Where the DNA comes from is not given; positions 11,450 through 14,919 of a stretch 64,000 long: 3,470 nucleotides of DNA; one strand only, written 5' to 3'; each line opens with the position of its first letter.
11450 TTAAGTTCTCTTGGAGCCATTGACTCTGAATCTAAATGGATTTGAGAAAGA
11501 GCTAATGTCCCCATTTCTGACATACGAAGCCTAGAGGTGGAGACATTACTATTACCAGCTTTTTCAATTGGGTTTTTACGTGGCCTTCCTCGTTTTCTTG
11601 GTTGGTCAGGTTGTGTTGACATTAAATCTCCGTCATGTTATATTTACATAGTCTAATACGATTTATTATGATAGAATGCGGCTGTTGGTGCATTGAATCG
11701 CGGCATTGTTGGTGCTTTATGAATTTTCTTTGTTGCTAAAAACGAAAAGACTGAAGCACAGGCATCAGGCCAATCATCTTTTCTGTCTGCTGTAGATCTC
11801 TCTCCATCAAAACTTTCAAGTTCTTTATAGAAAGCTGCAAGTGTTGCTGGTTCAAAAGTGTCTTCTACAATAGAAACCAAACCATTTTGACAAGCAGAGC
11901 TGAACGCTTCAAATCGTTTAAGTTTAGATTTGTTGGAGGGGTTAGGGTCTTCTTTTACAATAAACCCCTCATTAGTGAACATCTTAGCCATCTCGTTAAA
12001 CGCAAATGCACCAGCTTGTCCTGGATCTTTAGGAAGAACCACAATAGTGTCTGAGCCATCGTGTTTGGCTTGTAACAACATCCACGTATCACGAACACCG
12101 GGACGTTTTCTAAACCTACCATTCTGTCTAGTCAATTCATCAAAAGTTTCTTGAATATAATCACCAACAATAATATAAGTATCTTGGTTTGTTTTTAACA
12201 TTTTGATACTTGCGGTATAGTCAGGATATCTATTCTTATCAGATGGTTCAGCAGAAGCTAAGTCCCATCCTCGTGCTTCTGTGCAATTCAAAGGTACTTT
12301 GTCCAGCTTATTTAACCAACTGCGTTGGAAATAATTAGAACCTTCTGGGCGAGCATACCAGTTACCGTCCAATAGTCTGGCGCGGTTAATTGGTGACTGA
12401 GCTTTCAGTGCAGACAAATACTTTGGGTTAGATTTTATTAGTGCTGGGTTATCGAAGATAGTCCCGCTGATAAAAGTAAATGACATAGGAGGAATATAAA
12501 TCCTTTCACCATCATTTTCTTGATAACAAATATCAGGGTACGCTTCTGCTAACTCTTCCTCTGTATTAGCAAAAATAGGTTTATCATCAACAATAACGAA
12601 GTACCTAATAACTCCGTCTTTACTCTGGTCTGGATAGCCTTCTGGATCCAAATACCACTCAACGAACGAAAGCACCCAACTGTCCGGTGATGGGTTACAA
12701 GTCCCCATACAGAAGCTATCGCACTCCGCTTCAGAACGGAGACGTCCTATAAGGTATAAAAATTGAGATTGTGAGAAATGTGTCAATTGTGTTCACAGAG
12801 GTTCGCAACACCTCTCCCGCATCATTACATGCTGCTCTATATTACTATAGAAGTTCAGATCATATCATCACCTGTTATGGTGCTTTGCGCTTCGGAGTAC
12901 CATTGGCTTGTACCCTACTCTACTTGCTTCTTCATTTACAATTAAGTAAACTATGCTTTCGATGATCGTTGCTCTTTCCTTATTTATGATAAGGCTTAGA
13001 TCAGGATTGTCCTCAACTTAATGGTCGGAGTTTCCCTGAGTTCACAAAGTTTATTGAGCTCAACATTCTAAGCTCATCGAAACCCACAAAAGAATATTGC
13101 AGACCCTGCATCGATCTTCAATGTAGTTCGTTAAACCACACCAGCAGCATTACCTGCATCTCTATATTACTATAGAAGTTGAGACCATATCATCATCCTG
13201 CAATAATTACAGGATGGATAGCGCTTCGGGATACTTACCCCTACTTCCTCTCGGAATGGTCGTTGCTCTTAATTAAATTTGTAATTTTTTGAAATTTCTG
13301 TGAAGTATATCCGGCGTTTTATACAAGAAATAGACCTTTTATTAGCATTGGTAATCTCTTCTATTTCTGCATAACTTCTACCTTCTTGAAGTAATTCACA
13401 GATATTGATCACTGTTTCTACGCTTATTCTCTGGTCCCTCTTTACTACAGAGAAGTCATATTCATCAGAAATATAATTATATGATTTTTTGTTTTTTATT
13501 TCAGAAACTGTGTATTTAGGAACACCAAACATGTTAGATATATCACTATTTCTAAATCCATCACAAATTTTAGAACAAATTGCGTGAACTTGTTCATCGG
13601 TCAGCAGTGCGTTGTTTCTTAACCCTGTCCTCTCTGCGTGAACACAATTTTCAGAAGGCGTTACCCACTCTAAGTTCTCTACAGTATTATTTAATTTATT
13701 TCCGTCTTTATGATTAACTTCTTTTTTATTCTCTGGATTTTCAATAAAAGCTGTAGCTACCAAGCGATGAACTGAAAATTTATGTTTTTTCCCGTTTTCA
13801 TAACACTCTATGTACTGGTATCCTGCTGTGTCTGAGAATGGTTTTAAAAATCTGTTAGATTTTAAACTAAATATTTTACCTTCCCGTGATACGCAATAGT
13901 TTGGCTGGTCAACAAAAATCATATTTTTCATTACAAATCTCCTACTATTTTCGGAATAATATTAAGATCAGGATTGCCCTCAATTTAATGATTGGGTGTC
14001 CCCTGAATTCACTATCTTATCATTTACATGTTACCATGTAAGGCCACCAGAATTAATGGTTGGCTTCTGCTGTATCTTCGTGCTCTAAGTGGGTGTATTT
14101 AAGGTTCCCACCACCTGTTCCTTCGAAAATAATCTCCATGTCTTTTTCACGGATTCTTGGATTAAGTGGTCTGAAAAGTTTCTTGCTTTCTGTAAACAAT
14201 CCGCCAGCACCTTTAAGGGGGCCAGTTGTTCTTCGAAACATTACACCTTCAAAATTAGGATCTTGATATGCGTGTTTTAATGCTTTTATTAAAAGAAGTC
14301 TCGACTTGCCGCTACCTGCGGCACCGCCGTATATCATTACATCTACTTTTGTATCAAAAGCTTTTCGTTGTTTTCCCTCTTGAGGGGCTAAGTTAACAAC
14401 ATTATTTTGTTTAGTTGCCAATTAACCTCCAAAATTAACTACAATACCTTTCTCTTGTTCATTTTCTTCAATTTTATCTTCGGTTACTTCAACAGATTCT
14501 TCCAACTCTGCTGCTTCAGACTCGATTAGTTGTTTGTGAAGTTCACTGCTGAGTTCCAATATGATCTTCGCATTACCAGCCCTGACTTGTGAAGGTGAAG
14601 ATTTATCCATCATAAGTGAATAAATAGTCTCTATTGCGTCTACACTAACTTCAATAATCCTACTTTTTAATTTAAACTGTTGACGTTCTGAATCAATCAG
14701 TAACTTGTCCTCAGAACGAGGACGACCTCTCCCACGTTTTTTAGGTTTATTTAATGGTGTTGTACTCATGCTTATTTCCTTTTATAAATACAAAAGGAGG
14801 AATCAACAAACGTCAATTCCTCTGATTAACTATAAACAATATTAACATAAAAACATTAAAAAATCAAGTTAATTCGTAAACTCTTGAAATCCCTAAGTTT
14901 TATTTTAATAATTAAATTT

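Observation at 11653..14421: Terminase large subunit gene split by a 1.27-kb insertion carrying an HNH homing endonuclease (group I intron-like)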

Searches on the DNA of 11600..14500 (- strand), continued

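Call 7: get_annotated_region(hit=H1, flank=1500)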
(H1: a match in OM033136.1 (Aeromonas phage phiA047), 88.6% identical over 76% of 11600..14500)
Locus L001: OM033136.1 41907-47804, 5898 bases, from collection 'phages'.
description: Aeromonas phage phiA047, complete genome.
organism: Aeromonas phage phiA047 (NCBI taxid 2904309)
taxonomy: Viruses; Duplodnaviria; Heunggongvirae; Uroviricota; Caudoviricetes; Plateaulakevirus
host: Aeromonas sp.; source: -; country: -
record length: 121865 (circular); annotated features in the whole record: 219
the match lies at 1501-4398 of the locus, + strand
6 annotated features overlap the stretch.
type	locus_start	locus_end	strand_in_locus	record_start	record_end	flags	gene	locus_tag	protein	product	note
CDS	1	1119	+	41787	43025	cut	-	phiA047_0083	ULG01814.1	hypothetical protein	-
CDS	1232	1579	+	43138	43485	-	-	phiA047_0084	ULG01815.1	hypothetical protein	-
CDS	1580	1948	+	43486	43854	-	-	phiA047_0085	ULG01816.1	putative terminase large subunit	-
CDS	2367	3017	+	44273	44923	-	-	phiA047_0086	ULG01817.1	HNH homing endonuclease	-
CDS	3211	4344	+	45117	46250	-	-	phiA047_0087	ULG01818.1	terminase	-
CDS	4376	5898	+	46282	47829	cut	-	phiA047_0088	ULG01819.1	hypothetical protein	-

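Call 8: get_annotated_region(hit=H3, flank=1500)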
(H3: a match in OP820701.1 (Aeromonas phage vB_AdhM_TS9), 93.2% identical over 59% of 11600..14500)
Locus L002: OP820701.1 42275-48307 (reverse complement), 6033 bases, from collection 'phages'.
description: Aeromonas phage vB_AdhM_TS9, complete genome.
organism: Aeromonas phage vB_AdhM_TS9 (NCBI taxid 3003743)
taxonomy: Viruses; Duplodnaviria; Heunggongvirae; Uroviricota; Caudoviricetes; Plateaulakevirus
host: Aeromonas dhakensis AM; source: river; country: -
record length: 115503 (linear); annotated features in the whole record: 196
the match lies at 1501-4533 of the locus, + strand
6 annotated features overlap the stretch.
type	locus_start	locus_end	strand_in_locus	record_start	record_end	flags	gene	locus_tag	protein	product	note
CDS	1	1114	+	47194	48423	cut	-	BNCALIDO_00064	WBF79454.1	hypothetical protein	-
CDS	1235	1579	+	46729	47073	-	-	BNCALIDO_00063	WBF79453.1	hypothetical protein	-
CDS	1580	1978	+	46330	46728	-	-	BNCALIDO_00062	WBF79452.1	hypothetical protein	-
CDS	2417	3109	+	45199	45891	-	-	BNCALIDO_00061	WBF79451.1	hypothetical protein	-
CDS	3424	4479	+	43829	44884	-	-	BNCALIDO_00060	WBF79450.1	hypothetical protein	-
CDS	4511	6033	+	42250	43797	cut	-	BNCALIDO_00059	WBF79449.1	hypothetical protein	-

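Call 9: get_annotated_region(hit=H6, flank=1500)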
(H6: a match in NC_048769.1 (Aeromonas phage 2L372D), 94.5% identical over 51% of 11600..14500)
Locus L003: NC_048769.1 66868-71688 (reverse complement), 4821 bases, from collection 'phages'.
description: Aeromonas phage 2-L372D, complete genome.
organism: Aeromonas phage 2L372D (NCBI taxid 2588097)
taxonomy: Viruses; Duplodnaviria; Heunggongvirae; Uroviricota; Caudoviricetes; Plateaulakevirus; Plateaulakevirus pv2L372D
host: Aeromonas hydrophila;Aeromonas hydrophilla; source: lake water; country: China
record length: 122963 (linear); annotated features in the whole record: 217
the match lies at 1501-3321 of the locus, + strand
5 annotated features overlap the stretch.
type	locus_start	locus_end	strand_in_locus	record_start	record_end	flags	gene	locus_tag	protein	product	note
CDS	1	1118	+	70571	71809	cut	-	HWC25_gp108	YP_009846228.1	endonuclease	hypothetical protein VPIG_00200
CDS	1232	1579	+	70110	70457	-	-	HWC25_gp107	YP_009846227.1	hypothetical protein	-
CDS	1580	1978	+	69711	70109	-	-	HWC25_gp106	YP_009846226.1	terminase large subunit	-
CDS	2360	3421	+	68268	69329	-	-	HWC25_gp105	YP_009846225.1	terminase large subunit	terminase [Vibrio phage terminase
CDS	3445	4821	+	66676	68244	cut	-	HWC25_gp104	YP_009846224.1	portal protein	hypothetical protein BY33_27095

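Call 10: get_annotated_region(hit=H7, flank=1500)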
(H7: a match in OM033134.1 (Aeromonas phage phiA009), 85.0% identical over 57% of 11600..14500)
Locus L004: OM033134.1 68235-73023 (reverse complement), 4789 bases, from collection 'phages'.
description: Aeromonas phage phiA009, complete genome.
organism: Aeromonas phage phiA009 (NCBI taxid 2904307)
taxonomy: Viruses; Duplodnaviria; Heunggongvirae; Uroviricota; Caudoviricetes; Plateaulakevirus
host: Aeromonas sp.; source: -; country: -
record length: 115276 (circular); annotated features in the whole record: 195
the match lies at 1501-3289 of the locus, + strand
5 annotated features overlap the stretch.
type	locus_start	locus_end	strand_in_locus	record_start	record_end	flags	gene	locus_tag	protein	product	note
CDS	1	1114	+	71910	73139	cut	-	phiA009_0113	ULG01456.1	hypothetical protein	-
CDS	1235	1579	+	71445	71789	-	-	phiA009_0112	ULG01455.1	hypothetical protein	-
CDS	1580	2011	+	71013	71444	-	-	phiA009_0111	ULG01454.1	putative terminase large subunit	-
CDS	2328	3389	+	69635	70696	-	-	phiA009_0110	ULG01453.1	terminase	-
CDS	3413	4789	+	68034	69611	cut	-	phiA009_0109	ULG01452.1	hypothetical protein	-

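Call 11: get_annotated_region(hit=H2, flank=1500)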
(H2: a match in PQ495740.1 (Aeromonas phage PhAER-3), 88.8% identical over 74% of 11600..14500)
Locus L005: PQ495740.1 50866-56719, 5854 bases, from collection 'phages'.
description: Aeromonas phage PhAER-3, complete genome.
organism: Aeromonas phage PhAER-3 (NCBI taxid 3378350)
taxonomy: Viruses
host: Aeromonas sp.; source: water samples from freshwater fish farms; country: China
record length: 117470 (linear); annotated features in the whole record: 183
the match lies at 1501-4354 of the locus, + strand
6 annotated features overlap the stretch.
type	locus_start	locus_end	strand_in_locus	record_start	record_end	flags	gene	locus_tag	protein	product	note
CDS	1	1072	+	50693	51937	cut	-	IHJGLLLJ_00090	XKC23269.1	hypothetical protein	-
CDS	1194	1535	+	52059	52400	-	-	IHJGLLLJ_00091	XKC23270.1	hypothetical protein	-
CDS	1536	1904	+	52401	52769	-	-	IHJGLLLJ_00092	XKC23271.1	hypothetical protein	-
CDS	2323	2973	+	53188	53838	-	-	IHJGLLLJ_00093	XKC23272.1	hypothetical protein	-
CDS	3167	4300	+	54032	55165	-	-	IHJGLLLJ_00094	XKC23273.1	hypothetical protein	-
CDS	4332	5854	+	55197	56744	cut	-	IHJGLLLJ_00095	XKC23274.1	hypothetical protein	-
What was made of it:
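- GenBank annotates two separate 'terminase large subunit' CDSs in all relatives (calls 7-11).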

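Call 16: search_rna_families(sources=[L001, L002, L003, L004, L005], threshold=evalue, max_evalue=0.001, show_alignments=3)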
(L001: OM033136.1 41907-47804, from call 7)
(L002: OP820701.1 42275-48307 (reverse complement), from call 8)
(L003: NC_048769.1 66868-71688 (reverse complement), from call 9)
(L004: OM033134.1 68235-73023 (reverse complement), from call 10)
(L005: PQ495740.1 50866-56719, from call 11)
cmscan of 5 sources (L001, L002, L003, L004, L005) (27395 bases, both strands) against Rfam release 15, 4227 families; matches with E-value up to 0.001: 6.
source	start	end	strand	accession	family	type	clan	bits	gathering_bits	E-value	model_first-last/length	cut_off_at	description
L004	1965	2193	+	RF00028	Intron_gpI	Intron;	-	108.9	50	9.9e-28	1-253/253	no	Group I catalytic intron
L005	1892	2123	+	RF00028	Intron_gpI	Intron;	-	91.4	50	1.7e-22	1-253/253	no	Group I catalytic intron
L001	1936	2167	+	RF00028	Intron_gpI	Intron;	-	89.2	50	7.6e-22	1-253/253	no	Group I catalytic intron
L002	1943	2185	+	RF00028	Intron_gpI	Intron;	-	89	50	9.2e-22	1-253/253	no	Group I catalytic intron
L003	1943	2185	+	RF00028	Intron_gpI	Intron;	-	85.3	50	1.1e-20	1-253/253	no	Group I catalytic intron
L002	3150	3297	+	RF00028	Intron_gpI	Intron;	-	39.4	50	6.5e-07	1-253/253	no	Group I catalytic intron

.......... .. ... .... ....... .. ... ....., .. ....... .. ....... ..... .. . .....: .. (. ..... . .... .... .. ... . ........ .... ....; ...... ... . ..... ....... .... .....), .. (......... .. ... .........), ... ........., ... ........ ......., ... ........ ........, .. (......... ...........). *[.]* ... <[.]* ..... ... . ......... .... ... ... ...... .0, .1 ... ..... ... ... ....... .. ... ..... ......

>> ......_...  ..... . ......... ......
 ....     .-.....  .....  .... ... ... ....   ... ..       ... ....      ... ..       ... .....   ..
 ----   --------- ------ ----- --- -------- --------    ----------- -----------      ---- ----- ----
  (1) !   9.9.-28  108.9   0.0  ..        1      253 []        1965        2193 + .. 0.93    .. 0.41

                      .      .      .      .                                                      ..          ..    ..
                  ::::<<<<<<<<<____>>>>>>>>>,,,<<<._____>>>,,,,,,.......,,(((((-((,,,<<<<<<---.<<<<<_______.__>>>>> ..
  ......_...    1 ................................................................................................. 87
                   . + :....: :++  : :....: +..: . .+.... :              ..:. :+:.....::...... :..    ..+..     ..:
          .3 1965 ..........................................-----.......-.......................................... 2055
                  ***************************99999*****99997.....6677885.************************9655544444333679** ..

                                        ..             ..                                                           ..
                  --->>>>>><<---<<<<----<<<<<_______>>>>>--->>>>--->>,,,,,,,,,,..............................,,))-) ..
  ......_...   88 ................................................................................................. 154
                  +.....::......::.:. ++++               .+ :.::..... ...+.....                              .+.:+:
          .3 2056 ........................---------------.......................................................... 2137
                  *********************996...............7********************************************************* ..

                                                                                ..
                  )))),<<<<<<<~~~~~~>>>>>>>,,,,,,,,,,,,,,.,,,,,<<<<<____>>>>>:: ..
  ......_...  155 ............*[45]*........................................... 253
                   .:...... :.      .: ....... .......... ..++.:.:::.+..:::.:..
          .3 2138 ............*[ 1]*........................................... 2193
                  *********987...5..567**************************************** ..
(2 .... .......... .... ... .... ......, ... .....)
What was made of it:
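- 14044..14059 (-): P1 of intron 1. Exon CCAU (plus intron U) pairs with the internal guide GGUGG, with U.G at the splice site. CUG just 5' of the guide can pair with CAG of exon 2 (P10). Calls 16 (Rfam alignment of the phiA047 homologue), 33, 60.
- On Group I intron (Rfam RF00028): The nearly identical ORF-less form scores 89-91 bits (call 16).
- ORF-less homologues in relatives score 85-109 bits (call 16).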

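Call 68: get_annotated_region(hit=H15, flank=2500)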
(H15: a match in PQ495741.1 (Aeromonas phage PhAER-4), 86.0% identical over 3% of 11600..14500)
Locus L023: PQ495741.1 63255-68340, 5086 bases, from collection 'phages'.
description: Aeromonas phage PhAER-4, complete genome.
organism: Aeromonas phage PhAER-4 (NCBI taxid 3378351)
taxonomy: Viruses
host: Aeromonas sp.; source: water samples from freshwater fish farms; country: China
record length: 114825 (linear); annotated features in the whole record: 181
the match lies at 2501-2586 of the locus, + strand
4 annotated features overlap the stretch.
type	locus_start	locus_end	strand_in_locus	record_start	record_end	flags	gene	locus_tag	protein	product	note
CDS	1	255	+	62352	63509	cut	-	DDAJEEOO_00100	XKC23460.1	hypothetical protein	-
CDS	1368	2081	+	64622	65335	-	-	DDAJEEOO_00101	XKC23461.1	hypothetical protein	-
CDS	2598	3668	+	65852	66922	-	-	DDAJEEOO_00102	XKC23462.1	hypothetical protein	-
CDS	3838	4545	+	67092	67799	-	-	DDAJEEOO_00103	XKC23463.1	hypothetical protein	-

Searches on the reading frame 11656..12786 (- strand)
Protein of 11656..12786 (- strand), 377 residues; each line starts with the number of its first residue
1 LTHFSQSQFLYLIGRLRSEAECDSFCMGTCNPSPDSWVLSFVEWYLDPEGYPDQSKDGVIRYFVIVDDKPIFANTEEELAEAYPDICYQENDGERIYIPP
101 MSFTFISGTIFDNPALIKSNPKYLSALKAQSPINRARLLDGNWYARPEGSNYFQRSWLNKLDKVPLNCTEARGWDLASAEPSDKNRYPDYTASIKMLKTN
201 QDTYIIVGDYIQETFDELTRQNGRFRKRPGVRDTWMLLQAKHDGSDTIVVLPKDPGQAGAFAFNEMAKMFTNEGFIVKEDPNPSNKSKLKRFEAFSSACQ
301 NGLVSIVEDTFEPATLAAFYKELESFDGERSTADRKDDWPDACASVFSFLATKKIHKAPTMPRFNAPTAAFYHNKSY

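Call 62: search_protein_families(library=pfam, proteins=[window:11656-12786:-], max_evalue=0.01)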
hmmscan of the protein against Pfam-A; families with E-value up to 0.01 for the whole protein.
window:11656-12786:- (377 aa): 2 families
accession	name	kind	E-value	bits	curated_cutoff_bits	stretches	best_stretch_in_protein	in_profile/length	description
PF03237.21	Terminase_6N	-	3.5e-11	43.6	22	1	2-159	106-214/215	Terminase large subunit, T4likevirus-type, N-terminal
PF17289.8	Terminase_6C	-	7.5e-06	26.4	22.6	1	263-344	70-149/155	Terminase RNaseH-like domain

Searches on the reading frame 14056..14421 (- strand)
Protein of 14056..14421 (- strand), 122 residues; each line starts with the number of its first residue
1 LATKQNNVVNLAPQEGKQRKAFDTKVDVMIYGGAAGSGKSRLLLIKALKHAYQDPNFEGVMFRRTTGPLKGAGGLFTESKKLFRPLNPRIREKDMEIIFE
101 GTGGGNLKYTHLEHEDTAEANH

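Call 62: search_protein_families(library=pfam, proteins=[window:14056-14421:-], max_evalue=0.01)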
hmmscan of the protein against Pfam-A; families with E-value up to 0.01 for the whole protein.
window:14056-14421:- (122 aa): 1 family
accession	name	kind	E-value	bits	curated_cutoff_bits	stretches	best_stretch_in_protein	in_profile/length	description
PF03237.21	Terminase_6N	-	3.6e-05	23.9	22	1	30-120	1-91/215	Terminase large subunit, T4likevirus-type, N-terminal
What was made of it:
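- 14056..14421 (-): terL exon 1 (366 nt, 122 codons). It starts at TTG, with GGAGG upstream, carries Walker A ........, and ends ...AAC CAT. Covers Pfam Terminase_6N model positions 1-91 (call 62).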

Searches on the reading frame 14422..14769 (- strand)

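Call 18: search_protein_families(library=pfam, proteins=[window:14422-14769:-], max_evalue=0.01)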
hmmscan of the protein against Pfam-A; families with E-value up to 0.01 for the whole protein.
window:14422-14769:- (115 aa): 0 families

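Call 67: search_protein_families(library=phrogs, proteins=[window:14422-14769:-], max_evalue=0.001)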
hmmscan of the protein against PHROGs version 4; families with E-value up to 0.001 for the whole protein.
window:14422-14769:- (115 aa): 1 family
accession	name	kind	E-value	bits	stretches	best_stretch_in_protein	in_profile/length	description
phrog_3330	-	unknown function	3.2e-13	50.6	1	10-106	7-102/115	-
